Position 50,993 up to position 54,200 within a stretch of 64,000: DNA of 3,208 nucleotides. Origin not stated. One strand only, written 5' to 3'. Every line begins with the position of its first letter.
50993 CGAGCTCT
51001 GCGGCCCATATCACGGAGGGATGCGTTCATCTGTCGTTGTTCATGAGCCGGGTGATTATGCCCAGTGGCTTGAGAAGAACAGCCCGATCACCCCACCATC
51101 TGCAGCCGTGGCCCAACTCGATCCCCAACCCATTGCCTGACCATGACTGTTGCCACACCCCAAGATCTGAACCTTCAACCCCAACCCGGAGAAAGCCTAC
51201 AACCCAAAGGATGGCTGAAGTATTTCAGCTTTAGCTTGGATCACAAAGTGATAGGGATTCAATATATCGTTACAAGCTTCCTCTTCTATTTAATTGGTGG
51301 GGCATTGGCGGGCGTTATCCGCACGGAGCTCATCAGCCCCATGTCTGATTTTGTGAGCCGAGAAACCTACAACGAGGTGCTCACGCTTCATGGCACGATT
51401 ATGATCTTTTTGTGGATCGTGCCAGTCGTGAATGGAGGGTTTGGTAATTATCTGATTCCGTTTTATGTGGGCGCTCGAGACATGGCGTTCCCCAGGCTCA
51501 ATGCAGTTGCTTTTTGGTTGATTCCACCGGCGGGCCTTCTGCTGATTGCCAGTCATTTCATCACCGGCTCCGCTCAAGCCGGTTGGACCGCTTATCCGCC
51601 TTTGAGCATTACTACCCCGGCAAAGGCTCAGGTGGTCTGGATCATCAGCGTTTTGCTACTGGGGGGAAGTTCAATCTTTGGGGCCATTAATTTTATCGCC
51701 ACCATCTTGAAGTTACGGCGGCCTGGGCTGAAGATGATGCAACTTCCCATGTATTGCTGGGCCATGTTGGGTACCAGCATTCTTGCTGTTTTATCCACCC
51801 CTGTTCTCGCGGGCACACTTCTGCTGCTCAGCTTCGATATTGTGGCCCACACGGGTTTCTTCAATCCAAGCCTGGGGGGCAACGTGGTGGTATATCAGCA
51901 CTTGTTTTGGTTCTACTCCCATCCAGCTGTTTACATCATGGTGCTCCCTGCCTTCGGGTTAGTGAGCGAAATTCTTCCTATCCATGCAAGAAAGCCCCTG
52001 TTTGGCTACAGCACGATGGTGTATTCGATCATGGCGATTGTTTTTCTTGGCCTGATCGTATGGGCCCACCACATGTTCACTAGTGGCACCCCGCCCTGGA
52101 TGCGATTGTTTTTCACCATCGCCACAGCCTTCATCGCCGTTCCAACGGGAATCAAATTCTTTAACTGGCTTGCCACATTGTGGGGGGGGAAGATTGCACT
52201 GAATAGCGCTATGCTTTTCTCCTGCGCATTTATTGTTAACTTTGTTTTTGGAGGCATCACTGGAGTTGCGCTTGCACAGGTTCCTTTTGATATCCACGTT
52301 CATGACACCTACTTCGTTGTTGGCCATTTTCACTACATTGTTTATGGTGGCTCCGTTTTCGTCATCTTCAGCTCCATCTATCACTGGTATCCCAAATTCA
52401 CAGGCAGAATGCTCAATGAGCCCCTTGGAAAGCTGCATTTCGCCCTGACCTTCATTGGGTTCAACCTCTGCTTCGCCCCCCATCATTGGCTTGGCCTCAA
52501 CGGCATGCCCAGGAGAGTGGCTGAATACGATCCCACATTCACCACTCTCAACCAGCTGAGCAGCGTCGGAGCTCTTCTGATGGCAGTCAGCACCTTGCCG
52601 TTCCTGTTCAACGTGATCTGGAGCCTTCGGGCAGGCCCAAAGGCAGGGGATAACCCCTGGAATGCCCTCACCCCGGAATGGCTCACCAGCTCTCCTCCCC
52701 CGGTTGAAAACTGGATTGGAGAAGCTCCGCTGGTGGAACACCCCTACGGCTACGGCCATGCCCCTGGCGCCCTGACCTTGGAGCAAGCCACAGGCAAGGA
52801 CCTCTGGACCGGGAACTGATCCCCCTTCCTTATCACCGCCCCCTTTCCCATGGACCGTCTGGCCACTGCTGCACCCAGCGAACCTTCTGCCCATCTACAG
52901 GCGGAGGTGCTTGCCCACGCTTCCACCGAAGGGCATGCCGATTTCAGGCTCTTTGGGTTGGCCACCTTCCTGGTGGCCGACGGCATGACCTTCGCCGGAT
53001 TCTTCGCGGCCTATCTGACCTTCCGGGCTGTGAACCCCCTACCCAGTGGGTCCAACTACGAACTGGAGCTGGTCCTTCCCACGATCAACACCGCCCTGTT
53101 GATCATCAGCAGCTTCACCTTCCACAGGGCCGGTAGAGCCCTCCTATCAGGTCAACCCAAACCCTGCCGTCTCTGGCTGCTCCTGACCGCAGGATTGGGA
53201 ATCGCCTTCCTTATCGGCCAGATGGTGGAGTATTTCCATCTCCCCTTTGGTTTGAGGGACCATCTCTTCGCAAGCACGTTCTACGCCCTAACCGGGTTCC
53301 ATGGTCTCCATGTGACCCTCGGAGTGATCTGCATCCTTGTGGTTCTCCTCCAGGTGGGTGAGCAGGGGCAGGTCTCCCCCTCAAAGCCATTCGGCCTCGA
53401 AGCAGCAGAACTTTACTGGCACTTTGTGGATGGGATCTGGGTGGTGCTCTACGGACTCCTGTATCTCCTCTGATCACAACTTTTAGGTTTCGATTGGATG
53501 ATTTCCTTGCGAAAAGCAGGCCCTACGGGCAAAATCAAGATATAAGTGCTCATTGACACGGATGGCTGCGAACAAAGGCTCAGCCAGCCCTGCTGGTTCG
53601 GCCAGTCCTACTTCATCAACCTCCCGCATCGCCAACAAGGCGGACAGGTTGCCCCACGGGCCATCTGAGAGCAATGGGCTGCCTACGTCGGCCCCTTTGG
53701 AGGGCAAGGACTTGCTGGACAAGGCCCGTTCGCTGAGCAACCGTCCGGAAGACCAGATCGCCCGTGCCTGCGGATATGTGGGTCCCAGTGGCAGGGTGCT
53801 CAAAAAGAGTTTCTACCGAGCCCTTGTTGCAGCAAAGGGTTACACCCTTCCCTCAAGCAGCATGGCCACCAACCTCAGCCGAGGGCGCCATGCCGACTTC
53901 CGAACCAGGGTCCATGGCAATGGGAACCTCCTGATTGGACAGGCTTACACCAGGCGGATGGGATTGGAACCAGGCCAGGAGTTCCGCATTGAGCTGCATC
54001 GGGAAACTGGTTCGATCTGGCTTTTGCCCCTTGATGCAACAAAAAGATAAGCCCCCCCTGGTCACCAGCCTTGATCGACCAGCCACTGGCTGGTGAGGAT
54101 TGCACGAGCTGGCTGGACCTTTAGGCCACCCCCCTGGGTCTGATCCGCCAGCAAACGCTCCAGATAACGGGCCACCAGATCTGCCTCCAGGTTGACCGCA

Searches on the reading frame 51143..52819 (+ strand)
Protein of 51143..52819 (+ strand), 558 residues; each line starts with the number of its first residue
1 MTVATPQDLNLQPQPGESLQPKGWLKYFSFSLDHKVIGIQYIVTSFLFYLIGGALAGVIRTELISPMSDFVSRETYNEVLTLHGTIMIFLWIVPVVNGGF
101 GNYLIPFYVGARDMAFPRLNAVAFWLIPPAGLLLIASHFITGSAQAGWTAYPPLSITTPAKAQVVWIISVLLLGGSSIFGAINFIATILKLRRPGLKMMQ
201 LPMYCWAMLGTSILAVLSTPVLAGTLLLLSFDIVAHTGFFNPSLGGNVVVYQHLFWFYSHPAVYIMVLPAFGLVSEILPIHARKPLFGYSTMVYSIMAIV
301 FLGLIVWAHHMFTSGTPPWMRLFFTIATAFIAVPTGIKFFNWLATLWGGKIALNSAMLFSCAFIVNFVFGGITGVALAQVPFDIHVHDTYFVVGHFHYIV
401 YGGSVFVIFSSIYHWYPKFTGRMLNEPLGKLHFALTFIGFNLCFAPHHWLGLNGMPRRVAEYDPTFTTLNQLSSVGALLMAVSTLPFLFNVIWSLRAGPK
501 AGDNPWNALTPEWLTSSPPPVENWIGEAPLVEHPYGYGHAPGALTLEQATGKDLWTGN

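Call 55: search_protein_families(library=pfam, proteins=[window:51143-52819:+], max_evalue=0.01)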
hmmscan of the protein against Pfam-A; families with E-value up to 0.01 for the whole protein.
window:51143-52819:+ (558 aa): 1 family
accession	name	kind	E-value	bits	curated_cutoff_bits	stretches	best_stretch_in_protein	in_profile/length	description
PF00115.25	COX1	-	2.4e-159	531.3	34.8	1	37-479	2-436/436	Cytochrome C and Quinol oxidase polypeptide I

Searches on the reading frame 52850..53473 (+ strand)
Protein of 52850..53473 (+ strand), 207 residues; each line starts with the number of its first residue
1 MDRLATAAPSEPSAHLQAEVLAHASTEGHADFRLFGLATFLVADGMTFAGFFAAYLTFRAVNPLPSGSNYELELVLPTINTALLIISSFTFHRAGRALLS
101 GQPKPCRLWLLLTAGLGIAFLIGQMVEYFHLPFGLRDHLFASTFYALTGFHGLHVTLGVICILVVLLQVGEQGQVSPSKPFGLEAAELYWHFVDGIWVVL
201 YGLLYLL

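Call 55: search_protein_families(library=pfam, proteins=[window:52850-53473:+], max_evalue=0.01)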
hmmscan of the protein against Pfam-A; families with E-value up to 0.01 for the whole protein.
window:52850-53473:+ (207 aa): 1 family
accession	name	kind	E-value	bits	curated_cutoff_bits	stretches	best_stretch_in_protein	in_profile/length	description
PF00510.24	COX3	-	3.5e-27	96.3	23.8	1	35-205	78-254/258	Cytochrome c oxidase subunit III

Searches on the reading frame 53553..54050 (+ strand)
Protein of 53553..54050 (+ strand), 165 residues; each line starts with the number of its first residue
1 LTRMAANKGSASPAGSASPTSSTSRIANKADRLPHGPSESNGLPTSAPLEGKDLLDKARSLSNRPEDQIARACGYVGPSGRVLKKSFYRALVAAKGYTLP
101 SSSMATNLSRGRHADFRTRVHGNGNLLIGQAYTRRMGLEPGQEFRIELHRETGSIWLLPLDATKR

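Call 55: search_protein_families(library=pfam, proteins=[window:53553-54050:+], max_evalue=0.01)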
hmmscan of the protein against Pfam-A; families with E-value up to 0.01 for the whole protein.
window:53553-54050:+ (165 aa): 1 family
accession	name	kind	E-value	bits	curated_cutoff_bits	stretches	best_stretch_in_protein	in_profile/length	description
PF14250.11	AbrB-like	-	1e-25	90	25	1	86-151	1-66/70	AbrB-like transcriptional regulator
